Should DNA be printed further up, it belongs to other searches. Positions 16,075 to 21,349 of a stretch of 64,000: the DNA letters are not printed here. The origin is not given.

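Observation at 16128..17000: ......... repeated six times in two reading frames inside a winged-helix gene, with a matching 28-bp palindromic operator upstream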

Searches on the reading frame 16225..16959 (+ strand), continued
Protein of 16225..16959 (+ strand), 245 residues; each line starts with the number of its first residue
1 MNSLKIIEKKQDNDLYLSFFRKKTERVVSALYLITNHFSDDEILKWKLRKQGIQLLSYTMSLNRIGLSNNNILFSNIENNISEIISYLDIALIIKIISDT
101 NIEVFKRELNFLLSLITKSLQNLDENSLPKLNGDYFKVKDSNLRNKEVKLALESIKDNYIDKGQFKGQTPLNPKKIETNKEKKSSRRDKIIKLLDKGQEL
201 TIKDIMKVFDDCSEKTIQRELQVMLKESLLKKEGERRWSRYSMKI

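Call 54: search_protein_families(library=pfam, alignment_id=A1, max_evalue=1)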
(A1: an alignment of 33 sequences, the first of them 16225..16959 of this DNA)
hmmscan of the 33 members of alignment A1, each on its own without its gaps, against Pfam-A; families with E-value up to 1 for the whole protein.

A. member 1, window:16225-16959:+ (245 aa): 1 family
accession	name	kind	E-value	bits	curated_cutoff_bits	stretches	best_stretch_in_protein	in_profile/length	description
PF08220.18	HTH_DeoR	-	0.00087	19.4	21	1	186-231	1-45/57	DeoR-like helix-turn-helix domain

B. families by the number of members that match (of 33 scanned): 76 families (the first 25 are shown)
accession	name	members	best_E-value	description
PF08220.18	HTH_DeoR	30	1.7e-07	DeoR-like helix-turn-helix domain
PF25213.1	HVO_A0261_N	13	0.015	HVO_A0261 N-terminal domain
PF08279.18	HTH_11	12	4.1e-05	HTH domain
PF25212.1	HVO_A0114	9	0.0024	HVO_A0114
PF01022.26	HTH_5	8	0.0014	Bacterial regulatory protein, arsR family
PF22296.2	bAvd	6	0.0013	bAvd-like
PF10826.14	DUF2551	6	0.015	Protein of unknown function (DUF2551)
PF03965.22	Penicillinase_R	5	0.00033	Penicillinase repressor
PF13384.12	HTH_23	5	0.0046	Homeodomain-like domain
PF08280.17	HTH_Mga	5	0.036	M protein trans-acting positive regulator (MGA) HTH domain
PF21100.3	MCM_C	4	0.011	MCM protein C-terminal winged helix-turn-helix domain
PF22979.2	HTH_69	4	0.051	Winged helix-turn-helix domain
PF05635.17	23S_rRNA_IVP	3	0.0002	23S rRNA-intervening sequence protein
PF01978.25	TrmB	3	0.00079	Sugar-specific transcriptional regulator TrmB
PF08461.16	HTH_12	3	0.0018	Ribonuclease R winged-helix domain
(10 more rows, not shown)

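Call 72: search_protein_families(library=phrogs, proteins=[window:16225-16959:+], max_evalue=0.01)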
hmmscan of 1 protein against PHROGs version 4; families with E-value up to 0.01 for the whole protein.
window:16225-16959:+ (245 aa): 0 families

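Call 73: search_protein_families(library=padloc, proteins=[window:16225-16959:+], max_evalue=0.01)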
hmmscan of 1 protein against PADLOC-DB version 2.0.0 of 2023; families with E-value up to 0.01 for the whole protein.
window:16225-16959:+ (245 aa): 0 families

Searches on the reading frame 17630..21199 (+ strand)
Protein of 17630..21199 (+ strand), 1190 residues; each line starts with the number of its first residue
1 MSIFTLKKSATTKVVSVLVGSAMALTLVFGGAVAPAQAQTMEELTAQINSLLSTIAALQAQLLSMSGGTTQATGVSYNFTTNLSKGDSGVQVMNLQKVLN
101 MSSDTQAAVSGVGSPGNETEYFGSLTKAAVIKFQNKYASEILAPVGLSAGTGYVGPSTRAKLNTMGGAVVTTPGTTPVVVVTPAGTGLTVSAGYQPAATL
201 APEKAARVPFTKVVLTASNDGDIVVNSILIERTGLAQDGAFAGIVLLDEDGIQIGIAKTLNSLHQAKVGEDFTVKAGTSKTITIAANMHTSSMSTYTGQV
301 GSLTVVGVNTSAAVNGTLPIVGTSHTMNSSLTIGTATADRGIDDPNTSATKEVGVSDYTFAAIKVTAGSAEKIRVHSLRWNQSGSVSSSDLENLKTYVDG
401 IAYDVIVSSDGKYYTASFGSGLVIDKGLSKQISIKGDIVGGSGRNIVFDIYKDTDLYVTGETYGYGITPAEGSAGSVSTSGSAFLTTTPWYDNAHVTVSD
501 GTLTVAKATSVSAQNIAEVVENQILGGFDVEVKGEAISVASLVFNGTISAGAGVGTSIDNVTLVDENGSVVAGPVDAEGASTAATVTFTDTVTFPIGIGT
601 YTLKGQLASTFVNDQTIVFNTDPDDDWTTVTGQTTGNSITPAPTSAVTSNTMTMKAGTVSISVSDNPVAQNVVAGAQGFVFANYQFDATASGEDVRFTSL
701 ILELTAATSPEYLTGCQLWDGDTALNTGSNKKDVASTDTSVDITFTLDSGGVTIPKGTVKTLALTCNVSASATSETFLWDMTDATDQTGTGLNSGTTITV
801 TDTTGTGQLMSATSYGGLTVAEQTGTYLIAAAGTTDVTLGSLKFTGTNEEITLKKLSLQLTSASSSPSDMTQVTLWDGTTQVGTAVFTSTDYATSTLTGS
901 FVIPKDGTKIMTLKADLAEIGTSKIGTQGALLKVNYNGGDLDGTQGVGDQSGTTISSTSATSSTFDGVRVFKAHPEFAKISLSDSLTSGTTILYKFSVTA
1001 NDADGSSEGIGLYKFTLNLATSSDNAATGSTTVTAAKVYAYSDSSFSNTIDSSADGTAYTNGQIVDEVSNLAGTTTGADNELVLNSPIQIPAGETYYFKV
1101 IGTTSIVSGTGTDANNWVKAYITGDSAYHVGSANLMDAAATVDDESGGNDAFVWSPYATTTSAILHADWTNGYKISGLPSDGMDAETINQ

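Call 71: search_protein_families(library=pfam, proteins=[window:17630-21199:+], max_evalue=0.001)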
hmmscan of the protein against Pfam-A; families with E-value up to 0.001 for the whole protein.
window:17630-21199:+ (1190 aa): 1 family
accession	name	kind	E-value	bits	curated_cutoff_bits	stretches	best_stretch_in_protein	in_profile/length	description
PF01471.23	PG_binding_1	-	0.00046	20.8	23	0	91-162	4-57/57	Putative peptidoglycan binding domain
